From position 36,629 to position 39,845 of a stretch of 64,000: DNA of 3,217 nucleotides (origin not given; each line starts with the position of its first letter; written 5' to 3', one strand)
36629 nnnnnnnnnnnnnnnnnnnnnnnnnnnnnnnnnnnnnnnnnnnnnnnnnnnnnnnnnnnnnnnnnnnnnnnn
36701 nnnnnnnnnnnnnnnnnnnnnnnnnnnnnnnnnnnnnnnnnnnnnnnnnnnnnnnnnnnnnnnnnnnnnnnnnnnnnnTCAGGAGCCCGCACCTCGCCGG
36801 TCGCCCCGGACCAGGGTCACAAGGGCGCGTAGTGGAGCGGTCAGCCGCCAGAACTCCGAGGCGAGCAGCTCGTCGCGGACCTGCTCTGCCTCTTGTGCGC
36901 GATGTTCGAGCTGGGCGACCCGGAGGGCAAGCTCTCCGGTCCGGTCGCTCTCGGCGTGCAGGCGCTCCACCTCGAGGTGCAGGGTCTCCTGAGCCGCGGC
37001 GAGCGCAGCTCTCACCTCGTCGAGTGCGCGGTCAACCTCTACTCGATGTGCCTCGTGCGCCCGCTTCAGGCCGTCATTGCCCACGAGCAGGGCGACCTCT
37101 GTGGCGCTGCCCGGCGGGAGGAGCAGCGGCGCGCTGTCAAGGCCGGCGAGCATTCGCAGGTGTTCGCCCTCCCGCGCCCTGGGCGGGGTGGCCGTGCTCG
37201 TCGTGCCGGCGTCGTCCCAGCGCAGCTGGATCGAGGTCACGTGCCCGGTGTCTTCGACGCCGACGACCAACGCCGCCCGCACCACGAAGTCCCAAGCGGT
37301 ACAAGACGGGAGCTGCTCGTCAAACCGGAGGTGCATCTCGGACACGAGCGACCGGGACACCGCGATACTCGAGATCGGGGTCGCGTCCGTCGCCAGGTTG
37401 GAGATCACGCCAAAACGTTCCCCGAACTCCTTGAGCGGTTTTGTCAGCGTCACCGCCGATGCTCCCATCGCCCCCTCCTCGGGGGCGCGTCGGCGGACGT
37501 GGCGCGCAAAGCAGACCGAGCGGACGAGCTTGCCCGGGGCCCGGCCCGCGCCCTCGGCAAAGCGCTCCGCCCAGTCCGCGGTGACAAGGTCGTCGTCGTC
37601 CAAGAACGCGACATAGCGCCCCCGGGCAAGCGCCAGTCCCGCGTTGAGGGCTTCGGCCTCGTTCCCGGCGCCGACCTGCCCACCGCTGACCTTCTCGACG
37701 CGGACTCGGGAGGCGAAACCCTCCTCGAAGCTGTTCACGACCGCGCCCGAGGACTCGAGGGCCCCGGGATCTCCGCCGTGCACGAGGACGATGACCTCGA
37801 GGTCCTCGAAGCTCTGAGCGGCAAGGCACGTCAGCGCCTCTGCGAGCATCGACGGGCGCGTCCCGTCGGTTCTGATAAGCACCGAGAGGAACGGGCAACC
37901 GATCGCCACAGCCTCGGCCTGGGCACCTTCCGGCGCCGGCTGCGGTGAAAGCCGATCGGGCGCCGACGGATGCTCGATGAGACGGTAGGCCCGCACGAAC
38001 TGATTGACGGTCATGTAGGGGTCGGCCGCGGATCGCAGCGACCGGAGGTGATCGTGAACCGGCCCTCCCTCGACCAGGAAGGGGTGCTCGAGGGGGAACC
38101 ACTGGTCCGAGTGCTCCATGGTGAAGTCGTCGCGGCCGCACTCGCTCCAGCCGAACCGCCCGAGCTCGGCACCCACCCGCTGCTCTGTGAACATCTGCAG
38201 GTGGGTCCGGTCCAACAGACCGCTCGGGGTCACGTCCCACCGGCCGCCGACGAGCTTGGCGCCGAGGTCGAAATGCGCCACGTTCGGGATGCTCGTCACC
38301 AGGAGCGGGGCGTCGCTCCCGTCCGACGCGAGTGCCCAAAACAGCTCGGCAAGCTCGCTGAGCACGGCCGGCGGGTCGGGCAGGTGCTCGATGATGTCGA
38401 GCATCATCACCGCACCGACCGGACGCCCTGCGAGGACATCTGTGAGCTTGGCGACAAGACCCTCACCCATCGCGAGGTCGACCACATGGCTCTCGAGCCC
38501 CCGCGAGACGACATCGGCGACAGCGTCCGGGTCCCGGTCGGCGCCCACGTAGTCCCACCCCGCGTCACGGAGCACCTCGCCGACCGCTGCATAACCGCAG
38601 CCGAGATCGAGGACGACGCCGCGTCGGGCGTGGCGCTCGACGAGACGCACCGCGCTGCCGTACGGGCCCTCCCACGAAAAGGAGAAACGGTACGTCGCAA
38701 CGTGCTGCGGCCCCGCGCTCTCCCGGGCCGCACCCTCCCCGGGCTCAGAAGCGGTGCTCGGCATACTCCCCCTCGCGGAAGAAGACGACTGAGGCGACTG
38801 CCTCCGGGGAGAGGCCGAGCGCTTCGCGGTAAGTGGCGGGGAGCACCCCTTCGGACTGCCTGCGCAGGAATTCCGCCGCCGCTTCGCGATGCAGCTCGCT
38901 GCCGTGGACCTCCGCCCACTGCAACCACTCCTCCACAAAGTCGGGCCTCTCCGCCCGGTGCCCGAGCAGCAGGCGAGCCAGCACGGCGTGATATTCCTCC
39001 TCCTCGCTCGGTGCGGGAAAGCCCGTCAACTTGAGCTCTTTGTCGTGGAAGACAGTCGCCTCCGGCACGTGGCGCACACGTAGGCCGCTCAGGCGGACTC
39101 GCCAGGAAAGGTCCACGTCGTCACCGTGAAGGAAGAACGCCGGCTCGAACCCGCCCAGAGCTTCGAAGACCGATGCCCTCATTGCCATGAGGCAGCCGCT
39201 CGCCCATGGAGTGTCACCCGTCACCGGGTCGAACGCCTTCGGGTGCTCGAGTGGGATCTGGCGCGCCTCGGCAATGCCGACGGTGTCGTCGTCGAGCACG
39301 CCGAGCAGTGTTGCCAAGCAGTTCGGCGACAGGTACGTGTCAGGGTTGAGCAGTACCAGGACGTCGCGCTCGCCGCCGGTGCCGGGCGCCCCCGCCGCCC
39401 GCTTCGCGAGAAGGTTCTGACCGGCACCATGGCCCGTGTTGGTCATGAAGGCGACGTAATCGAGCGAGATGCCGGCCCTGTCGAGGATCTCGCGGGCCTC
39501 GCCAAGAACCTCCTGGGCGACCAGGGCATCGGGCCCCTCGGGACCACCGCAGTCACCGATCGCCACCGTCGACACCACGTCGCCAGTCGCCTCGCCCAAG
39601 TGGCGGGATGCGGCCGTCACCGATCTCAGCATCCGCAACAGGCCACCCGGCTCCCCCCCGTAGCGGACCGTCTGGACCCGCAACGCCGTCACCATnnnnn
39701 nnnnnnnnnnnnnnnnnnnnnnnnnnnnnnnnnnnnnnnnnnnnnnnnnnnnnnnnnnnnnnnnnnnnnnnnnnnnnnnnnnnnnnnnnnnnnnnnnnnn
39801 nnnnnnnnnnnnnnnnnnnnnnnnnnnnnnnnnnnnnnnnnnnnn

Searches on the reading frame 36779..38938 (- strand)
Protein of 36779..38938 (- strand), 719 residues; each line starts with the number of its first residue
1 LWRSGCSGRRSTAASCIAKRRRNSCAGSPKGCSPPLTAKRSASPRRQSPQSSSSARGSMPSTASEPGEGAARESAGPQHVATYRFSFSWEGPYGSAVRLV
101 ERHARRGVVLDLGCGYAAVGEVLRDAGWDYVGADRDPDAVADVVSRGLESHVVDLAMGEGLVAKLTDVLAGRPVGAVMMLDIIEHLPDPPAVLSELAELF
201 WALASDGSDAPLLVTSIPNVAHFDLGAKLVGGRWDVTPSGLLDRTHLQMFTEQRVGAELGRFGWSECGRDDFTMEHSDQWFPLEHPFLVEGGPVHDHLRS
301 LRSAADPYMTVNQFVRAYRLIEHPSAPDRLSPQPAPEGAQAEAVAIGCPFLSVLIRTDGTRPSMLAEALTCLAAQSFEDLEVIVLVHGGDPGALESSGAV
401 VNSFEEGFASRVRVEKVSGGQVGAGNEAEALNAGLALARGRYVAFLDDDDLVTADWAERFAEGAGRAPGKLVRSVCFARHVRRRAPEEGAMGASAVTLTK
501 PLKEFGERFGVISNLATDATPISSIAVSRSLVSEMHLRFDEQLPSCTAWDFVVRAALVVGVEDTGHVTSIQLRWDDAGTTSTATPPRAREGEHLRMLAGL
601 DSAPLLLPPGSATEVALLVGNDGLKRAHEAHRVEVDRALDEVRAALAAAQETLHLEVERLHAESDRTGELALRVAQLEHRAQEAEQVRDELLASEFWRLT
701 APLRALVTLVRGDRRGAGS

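Call 5: search_protein_families(library=pfam, proteins=[window:36779-38938:-], max_evalue=0.01)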
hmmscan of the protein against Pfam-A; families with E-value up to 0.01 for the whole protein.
window:36779-38938:- (719 aa): 7 families
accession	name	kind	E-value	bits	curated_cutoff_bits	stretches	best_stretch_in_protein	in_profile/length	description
PF00535.33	Glycos_transf_2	-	5.9e-10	39.8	23.3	1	362-466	10-105/168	Glycosyl transferase family 2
PF13489.12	Methyltransf_23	-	1.8e-09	38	27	1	98-264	15-159/164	Methyltransferase domain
PF08242.18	Methyltransf_12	-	6e-06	27.3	30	1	110-199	1-91/98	Methyltransferase domain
PF08241.18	Methyltransf_11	-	4.9e-05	24.3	21.2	1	110-197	1-84/95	Methyltransferase domain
PF13649.12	Methyltransf_25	-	0.00012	23.2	27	1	109-198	1-91/97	Methyltransferase domain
PF13641.12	Glyco_tranf_2_3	-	0.0026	18.3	27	1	362-453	13-100/230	Glycosyltransferase like family 2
PF07021.18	MetW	-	0.0056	16.8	21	1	107-157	14-66/193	Methionine biosynthesis protein MetW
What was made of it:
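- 36779..38764 (-): Paralogue: MT (intact motifs) / GT2 / short fixed coil / same tail motif (661 aa). Pfam (call 5).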

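Call 27: search_protein_families(library=ncbifam, proteins=[window:36779-38764:-], max_evalue=0.01)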
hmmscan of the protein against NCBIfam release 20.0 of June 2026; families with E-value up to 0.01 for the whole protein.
window:36779-38764:- (661 aa): 9 families
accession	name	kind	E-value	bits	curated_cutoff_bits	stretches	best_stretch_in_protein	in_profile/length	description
NF007482.0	PRK10073.1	equivalog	2.2e-09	36.8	423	1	305-401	19-105/334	glycosyltransferase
NF050050.1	ProtGlycPglI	equivalog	2e-08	34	500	1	291-394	2-96/306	GalNAc(5)-diNAcBac-PP-undecaprenol beta-1,3-glucosyltransferase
NF041875.1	EPS_EpsD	equivalog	9.3e-06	25.3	370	1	293-401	1-99/325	exopolysaccharide biosynthesis glycosyltransferase EpsD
NF041394.1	GtaseAglG_Halo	equivalog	2.6e-05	23.6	440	1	305-403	16-104/304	glucosyl-dolichyl phosphate glucuronosyltransferase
NF047683.1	TeichurnBiosyTuaG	equivalog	4.9e-05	23.1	400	1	306-400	20-105/252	teichuronic acid biosynthesis protein TuaG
NF038302.1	EPS_HpsE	equivalog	0.00018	20.6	300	1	332-401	40-106/307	hormogonium polysaccharide biosynthesis glycosyltransferase HpsE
NF045667.1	MTase_DVU1556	equivalog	0.00069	19.1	155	1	46-85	21-61/213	DVU_1556 family methyltransferase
TIGR01983.1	UbiG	equivalog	0.00078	18.8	102.95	1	50-141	52-142/228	bifunctional 2-polyprenyl-6-hydroxyphenol methylase/3-demethylubiquinol 3-O-methyltransferase UbiG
NF011527.0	PRK14968.1-1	equivalog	0.0082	15.9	242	0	42-97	29-85/192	putative methyltransferase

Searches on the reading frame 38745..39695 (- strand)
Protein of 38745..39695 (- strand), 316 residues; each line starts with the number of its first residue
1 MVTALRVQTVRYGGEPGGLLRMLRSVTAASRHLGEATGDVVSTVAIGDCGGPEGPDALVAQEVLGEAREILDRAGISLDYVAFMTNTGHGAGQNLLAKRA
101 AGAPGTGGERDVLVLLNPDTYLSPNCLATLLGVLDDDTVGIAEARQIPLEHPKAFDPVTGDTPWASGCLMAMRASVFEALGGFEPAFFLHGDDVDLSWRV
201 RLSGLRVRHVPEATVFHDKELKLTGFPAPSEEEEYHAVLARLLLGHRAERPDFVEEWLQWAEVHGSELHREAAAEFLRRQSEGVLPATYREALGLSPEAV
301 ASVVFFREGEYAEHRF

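Call 5: search_protein_families(library=pfam, proteins=[window:38745-39695:-], max_evalue=0.01)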
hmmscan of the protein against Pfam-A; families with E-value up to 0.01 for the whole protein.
window:38745-39695:- (316 aa): 4 families
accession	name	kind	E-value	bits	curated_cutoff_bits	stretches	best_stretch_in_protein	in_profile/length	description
PF13641.12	Glyco_tranf_2_3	-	3.6e-09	37.4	27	1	164-220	158-214/230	Glycosyltransferase like family 2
PF13632.12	Glyco_trans_2_3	-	8.2e-07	29.5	27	1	162-219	70-125/198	Glycosyl transferase family group 2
PF02709.20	Glyco_transf_7C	-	0.00085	19.4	23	1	166-212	20-67/78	N-terminal domain of galactosyltransferase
PF13506.12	Glyco_transf_21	-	0.0017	18.3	21.7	0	165-213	102-150/174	Glycosyl transferase family 21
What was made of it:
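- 38745..39695 (-): Partner gene 2: small GT2-like protein (316 aa); starts 8 bp after the stop of the 783-aa gene. Pfam Glyco_tranf_2_3 (call 5).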

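Call 27: search_protein_families(library=ncbifam, proteins=[window:38745-39695:-], max_evalue=0.01)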
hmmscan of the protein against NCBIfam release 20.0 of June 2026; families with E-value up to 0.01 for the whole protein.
window:38745-39695:- (316 aa): 3 families
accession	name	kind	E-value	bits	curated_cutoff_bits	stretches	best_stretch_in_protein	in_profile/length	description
TIGR03965.1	mycofact_glyco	equivalog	1.5e-10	40.6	280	1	160-227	224-290/467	mycofactocin biosynthesis glycosyltransferase MftF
NF041875.1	EPS_EpsD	equivalog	3.1e-05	23.6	370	1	171-220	161-209/325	exopolysaccharide biosynthesis glycosyltransferase EpsD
TIGR03937.1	PgaC_IcaA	equivalog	0.0045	16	422.3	1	158-216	193-249/407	poly-beta-1,6-N-acetyl-D-glucosamine synthase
